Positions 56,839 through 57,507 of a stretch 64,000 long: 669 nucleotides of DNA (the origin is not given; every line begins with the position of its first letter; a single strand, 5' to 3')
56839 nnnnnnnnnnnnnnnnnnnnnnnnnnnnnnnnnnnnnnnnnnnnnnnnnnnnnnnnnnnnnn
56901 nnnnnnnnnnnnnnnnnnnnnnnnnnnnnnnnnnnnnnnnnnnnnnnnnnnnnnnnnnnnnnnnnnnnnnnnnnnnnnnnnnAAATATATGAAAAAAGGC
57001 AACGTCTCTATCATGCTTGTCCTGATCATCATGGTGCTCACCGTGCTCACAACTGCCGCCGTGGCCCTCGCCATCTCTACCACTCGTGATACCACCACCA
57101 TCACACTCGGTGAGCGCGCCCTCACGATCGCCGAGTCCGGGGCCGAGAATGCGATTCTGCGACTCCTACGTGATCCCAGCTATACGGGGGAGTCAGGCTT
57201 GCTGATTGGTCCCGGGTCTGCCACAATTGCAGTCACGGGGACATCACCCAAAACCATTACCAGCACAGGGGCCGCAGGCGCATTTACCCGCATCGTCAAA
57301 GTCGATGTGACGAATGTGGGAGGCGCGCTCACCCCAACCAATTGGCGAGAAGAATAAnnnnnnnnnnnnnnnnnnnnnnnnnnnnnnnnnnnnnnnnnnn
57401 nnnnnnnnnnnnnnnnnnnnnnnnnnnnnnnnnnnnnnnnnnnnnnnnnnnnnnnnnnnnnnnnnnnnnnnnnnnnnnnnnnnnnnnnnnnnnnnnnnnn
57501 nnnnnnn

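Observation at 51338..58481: Compact type IV pilus locus without pilD, pilT, pilM/N/O/P/Q in the vicinity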

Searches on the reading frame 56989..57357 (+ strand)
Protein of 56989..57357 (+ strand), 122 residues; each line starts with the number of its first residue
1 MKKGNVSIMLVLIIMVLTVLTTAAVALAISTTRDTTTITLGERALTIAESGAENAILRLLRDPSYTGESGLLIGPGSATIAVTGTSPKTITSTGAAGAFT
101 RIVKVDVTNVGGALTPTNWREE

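Call 4: search_protein_families(library=pfam, proteins=[window:56989-57357:+], max_evalue=1)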
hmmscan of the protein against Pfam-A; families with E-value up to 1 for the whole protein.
window:56989-57357:+ (122 aa): 0 families

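Call 10: search_protein_families(library=ncbifam, proteins=[window:56989-57357:+], max_evalue=1)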
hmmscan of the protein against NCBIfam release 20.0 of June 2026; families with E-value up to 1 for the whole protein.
window:56989-57357:+ (122 aa): 1 family
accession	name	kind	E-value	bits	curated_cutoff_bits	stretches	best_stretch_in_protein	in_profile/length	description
NF010478.0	PRK13903.1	equivalog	0.078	11.8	231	1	31-94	20-83/362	UDP-N-acetylmuramate dehydrogenase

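Call 62: find_homologous_proteins(query=A3, max_evalue=0.001)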
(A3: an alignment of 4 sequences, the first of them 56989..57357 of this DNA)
Query A3 (4 sequences) (122 aa, profile of the alignment): 572 proteins with E <= 0.001 among 8000 candidates; the best 120 are listed.
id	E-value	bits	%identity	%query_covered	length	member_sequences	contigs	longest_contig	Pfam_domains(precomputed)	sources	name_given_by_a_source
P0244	1.6e-61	224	72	99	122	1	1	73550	-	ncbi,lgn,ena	-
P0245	1.1e-59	218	62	99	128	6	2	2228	-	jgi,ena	-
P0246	1.6e-56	207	53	80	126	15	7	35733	-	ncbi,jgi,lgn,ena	jgi:hypothetical protein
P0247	8.9e-56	205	72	99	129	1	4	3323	-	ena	-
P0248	1.4e-54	201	87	99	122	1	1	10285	-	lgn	-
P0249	1.1e-53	198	73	99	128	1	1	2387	-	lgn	-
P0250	1.3e-53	198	68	98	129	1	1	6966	-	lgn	-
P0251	1.7e-53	198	68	98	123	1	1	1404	-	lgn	-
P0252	2.5e-53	197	69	93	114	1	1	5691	-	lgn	-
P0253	5.0e-53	196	100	93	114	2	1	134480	-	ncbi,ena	-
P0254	6.5e-53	196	73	98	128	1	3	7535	-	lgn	-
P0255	7.1e-53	196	69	98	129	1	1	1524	-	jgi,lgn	jgi:hypothetical protein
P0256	1.1e-52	195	72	99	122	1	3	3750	-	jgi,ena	-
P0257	5.9e-52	193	66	99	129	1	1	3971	-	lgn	-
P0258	7.4e-52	192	67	99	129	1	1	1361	-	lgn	-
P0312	7.9e-35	137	49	99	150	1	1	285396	-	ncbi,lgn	-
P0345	1.4e-28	117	45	99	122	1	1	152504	-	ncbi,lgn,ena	-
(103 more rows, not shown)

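Call 64: search_protein_families(library=pfam, alignment_id=A6, max_evalue=1)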
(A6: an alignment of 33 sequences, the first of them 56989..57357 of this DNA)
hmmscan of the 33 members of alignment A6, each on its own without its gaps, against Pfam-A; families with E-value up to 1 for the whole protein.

A. member 1, window:56989-57357:+ (122 aa): 0 families

B. families by the number of members that match (of 33 scanned): 26 families (the first 25 are shown)
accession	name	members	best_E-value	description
PF14341.11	PilX_N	11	2.4e-05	PilX N-terminal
PF23928.1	DUF7266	3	0.00068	Family of unknown function (DUF7266)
PF14667.12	Polysacc_synt_C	3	0.031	Polysaccharide biosynthesis C-terminal domain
PF19079.5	CFSR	3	0.031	Collagen-flanked surface repeat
PF20712.2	CyanoTRADDas_TM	3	0.074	Cyanobacterial TRADD-N associated 2-Transmembrane domain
PF01292.26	Ni_hydr_CYTB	2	0.024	Prokaryotic cytochrome b561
PF04191.18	PEMT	2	0.024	Phospholipid methyltransferase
PF05309.16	TraE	2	0.078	TraE protein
PF17073.10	SafA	1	0.0016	Two-component-system connector protein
PF22839.2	DUF7015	1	0.016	Domain of unknown function (DUF7015)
PF07666.16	MpPF26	1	0.016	M penetrans paralogue family 26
PF02361.21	CbiQ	1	0.045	Cobalt transport protein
PF09680.15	YjcZ_2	1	0.058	Family of unknown function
PF01883.24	FeS_assembly_P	1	0.063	Iron-sulfur cluster assembly protein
PF00781.29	DAGK_cat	1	0.065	Diacylglycerol kinase catalytic domain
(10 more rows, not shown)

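Call 67: find_encoding_contigs(protein=P0312, flank=10000, max_places=1)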
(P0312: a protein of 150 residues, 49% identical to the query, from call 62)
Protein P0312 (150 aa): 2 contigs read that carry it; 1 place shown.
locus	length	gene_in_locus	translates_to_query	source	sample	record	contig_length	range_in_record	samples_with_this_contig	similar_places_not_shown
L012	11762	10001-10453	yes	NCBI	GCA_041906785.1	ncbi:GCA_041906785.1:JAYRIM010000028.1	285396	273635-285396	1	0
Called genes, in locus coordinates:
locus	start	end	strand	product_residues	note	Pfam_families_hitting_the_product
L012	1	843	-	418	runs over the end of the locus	PF03952:Enolase_N, PF00113:Enolase_C, PF13378:MR_MLE_C (weak)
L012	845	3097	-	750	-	PF01326:PPDK_N, PF00391:PEP-utilizers, PF02896:PEP-utilizers_C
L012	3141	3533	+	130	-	PF01627:Hpt (weak)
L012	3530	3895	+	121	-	PF00072:Response_reg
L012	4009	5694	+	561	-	PF05157:MshEN, PF00437:T2SSE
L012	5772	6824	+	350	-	PF00482:T2SSF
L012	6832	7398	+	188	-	PF07963:N_methyl (faint)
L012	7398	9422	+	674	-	PF08309:LVIVD (faint)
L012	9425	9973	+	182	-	-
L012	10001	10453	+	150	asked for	-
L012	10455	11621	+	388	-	-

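Call 68: find_encoding_contigs(protein=P0345, flank=10000, max_places=1)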
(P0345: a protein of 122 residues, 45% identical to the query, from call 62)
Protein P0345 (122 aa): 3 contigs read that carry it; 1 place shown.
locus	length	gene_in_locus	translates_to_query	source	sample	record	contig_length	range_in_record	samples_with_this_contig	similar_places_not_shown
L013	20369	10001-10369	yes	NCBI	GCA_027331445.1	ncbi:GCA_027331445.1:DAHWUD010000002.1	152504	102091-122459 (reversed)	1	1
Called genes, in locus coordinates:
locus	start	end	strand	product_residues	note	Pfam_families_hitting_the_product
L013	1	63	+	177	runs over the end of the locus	-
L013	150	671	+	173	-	PF08207:EFP_N, PF01132:EFP, PF09285:Elong-fact-P_C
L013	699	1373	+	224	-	PF01553:Acyltransferase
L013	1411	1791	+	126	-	PF17200:sCache_2 (weak)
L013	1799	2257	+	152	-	-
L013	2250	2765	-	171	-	PF01625:PMSR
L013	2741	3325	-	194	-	-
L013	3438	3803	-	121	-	PF01641:SelR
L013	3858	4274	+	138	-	PF03073:TspO_MBR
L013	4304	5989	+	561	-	PF05157:MshEN, PF00437:T2SSE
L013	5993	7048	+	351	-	PF00482:T2SSF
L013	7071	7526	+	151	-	-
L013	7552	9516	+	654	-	-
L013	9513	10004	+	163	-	-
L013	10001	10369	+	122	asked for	-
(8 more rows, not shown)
